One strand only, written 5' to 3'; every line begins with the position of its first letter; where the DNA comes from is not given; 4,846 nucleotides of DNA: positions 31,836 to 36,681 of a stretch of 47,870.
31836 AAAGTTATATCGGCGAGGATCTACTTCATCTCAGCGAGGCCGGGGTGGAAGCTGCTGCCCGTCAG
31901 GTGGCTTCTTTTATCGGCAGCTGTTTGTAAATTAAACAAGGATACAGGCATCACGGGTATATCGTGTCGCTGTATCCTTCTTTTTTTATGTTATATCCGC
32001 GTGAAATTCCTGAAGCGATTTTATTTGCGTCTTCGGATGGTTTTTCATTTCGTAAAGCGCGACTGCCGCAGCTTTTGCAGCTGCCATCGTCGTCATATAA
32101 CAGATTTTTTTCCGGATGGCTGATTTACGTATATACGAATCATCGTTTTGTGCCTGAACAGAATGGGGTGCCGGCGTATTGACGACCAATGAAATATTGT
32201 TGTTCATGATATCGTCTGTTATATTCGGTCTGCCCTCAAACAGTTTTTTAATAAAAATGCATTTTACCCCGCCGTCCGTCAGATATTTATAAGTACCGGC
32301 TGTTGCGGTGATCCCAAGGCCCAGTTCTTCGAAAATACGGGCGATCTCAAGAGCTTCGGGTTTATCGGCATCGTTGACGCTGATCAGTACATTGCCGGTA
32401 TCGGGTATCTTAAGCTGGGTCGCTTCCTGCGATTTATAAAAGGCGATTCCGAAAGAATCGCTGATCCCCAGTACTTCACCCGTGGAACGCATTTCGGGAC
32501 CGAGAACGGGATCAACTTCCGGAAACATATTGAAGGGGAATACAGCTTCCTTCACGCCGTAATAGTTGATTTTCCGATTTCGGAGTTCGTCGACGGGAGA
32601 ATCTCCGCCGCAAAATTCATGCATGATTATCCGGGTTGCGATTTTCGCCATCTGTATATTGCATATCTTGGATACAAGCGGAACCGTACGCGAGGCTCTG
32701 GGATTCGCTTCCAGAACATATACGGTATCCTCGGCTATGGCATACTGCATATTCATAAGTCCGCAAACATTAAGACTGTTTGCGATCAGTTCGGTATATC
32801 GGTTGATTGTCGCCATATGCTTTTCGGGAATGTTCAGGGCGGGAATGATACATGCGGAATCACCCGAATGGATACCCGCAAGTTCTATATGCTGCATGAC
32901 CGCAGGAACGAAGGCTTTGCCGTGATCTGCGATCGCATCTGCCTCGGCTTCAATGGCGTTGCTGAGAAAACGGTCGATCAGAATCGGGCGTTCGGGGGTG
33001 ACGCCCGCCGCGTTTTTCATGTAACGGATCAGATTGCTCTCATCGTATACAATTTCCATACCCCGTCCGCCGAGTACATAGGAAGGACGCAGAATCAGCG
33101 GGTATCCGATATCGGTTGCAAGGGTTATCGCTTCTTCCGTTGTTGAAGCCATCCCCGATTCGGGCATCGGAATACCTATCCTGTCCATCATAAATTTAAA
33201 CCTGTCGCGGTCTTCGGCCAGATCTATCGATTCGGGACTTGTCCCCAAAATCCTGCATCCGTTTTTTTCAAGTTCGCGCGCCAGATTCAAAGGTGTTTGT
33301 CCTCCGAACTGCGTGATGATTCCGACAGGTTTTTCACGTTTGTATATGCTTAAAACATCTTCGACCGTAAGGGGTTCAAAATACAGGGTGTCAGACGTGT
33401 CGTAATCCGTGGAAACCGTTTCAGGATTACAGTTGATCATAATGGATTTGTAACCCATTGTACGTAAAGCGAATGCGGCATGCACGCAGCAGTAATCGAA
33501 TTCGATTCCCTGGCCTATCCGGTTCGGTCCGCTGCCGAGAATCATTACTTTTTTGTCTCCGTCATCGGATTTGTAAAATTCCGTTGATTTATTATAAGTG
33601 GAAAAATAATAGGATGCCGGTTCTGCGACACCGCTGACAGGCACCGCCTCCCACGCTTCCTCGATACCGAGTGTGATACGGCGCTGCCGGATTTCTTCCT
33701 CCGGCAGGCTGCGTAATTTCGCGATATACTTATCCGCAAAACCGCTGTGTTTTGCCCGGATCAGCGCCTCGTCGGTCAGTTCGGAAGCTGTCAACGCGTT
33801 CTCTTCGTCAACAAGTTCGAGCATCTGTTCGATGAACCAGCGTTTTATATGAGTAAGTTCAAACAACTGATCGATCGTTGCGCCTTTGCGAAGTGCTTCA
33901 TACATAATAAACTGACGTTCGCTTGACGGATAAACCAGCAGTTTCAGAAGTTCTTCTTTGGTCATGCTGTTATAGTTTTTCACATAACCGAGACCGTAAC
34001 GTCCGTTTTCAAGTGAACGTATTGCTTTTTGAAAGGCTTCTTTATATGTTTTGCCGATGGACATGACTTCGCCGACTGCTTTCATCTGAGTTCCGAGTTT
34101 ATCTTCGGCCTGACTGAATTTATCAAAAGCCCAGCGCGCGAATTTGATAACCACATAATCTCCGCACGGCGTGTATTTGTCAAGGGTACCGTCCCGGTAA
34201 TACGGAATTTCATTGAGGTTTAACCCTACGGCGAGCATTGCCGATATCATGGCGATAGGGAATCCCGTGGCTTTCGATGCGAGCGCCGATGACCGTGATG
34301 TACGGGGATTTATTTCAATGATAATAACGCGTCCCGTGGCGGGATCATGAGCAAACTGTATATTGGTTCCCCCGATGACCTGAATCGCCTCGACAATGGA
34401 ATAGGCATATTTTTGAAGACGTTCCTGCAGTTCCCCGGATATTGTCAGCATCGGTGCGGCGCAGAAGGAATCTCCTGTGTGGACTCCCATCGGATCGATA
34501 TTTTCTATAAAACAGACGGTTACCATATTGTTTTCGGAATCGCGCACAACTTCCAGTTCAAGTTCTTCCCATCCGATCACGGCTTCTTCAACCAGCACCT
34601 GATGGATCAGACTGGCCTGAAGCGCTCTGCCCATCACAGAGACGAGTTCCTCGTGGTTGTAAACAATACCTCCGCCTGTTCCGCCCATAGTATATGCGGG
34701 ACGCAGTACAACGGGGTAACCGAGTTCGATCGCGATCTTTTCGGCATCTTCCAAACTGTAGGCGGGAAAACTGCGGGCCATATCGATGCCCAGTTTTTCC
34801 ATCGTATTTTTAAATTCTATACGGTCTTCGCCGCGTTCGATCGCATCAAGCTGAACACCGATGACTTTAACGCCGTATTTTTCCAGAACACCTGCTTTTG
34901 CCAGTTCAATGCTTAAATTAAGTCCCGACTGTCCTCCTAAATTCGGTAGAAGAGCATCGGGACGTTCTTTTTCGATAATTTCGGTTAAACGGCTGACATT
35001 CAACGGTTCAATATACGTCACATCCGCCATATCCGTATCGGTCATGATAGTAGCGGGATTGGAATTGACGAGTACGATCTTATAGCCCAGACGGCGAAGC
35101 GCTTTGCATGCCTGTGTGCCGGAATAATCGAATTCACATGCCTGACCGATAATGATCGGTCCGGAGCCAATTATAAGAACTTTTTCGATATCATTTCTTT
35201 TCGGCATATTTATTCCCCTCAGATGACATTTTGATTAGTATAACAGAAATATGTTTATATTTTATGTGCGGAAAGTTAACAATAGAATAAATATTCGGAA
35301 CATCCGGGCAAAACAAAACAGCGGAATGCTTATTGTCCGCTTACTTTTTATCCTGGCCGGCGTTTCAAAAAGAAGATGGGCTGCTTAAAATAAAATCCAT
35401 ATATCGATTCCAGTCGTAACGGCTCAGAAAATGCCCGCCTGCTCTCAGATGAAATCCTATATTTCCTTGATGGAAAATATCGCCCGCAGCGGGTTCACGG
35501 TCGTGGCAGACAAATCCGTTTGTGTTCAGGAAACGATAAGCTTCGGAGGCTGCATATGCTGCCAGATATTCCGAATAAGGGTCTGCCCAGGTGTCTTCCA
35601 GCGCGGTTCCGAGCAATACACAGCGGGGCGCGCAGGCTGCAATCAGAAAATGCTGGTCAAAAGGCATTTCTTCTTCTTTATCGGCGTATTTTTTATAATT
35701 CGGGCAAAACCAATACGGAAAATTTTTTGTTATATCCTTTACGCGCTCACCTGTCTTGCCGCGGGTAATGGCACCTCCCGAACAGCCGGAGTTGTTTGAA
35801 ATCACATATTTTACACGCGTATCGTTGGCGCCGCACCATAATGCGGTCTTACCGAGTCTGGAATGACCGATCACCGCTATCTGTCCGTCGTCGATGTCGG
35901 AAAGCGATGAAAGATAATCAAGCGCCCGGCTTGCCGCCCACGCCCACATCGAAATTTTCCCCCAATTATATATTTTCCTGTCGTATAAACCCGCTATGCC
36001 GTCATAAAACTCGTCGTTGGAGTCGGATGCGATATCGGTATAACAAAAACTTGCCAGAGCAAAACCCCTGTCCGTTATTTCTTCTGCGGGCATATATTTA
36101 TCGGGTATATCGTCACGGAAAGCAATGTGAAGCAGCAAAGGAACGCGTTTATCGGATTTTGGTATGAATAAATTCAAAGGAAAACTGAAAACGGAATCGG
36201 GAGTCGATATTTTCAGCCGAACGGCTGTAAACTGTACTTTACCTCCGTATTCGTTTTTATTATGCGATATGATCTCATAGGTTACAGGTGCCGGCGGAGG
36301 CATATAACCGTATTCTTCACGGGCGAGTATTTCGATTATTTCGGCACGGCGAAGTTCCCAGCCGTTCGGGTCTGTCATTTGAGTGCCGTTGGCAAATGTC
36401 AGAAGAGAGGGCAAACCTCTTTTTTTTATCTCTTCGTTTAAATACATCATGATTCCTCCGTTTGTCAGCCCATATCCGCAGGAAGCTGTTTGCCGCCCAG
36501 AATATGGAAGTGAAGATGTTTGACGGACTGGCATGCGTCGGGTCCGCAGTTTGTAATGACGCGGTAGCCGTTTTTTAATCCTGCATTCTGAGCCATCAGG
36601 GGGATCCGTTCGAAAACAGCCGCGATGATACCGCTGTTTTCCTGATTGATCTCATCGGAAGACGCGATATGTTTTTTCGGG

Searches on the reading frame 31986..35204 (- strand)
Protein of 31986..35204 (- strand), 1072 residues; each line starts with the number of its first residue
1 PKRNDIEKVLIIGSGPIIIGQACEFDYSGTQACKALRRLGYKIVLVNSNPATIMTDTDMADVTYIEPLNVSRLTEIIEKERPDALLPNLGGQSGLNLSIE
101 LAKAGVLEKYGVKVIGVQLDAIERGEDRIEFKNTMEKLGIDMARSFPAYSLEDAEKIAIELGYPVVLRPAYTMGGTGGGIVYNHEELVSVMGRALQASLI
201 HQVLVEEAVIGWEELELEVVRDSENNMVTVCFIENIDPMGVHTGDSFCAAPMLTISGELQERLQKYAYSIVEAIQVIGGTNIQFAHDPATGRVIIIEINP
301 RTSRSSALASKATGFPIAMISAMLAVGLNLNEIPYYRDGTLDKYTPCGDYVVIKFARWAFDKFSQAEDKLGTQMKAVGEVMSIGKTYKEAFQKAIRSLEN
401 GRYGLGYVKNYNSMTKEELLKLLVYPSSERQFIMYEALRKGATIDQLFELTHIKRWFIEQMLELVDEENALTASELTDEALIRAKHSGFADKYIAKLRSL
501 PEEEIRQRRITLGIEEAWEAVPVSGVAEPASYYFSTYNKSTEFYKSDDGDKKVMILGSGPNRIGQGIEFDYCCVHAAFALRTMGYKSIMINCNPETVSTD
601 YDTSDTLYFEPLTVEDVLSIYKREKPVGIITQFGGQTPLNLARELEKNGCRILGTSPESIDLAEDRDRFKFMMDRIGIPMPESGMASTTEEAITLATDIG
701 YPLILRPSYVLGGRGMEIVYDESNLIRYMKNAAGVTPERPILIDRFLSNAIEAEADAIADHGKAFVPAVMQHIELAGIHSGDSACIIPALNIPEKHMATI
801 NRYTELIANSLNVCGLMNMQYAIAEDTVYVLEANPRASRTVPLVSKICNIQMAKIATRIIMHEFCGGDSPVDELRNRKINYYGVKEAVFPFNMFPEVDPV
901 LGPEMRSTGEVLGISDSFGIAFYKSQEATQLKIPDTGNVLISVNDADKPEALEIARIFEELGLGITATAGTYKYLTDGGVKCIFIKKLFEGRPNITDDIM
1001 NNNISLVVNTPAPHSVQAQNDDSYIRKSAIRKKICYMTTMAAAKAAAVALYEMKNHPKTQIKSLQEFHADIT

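Call 7: search_protein_families(library=pfam, proteins=[window:31986-35204:-], max_evalue=0.001)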
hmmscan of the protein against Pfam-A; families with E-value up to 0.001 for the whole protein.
window:31986-35204:- (1072 aa): 10 families
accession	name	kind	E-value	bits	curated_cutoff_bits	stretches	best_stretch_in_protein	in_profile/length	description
PF25596.1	CPSase_L_D1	-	2.1e-100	331.3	27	2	550-661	2-117/118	Carbamoyl phosphate synthase preATP-grasp domain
PF02786.22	CPSase_L_D2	-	6.5e-92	307.2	19.8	2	127-332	1-210/211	Carbamoyl-phosphate synthase L chain, ATP binding domain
PF02787.25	CPSase_L_D3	-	7.1e-23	80.8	26.6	1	423-497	3-79/80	Carbamoyl-phosphate synthetase large chain, oligomerisation domain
PF02222.28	ATP-grasp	-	3.8e-20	72.7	27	2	135-303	3-164/179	ATP-grasp domain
PF02142.27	MGS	-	5.7e-18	65.3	24.1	1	951-1038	2-94/94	MGS-like domain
PF07478.18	Dala_Dala_lig_C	-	8.4e-12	45.5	24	1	153-300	27-174/204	D-ala D-ala ligase C-terminus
PF15632.11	ATPgrasp_Ter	-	1.1e-09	38.6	29.1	1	800-862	49-110/131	ATP-grasp in the biosynthetic pathway with Ter operon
PF02655.19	ATP-grasp_3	-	7.8e-08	33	23.2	0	155-302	25-157/160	ATP-grasp domain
PF13549.11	ATP-grasp_5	-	5.6e-07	29.6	27.6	0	672-706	18-52/221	ATP-grasp domain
PF08442.15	ATP-grasp_2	-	2.7e-05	24.3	29.5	0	132-230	8-122/202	ATP-grasp domain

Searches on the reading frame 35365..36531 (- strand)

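Call 7: search_protein_families(library=pfam, proteins=[window:35365-36531:-], max_evalue=0.001)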
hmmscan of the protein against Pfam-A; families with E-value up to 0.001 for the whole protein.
window:35365-36531:- (388 aa): 1 family
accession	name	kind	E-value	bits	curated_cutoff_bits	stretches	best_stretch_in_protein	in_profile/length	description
PF22244.2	GCE_fung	-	4.9e-31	108.8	27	1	108-335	3-230/231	Glucuronyl esterase, fungi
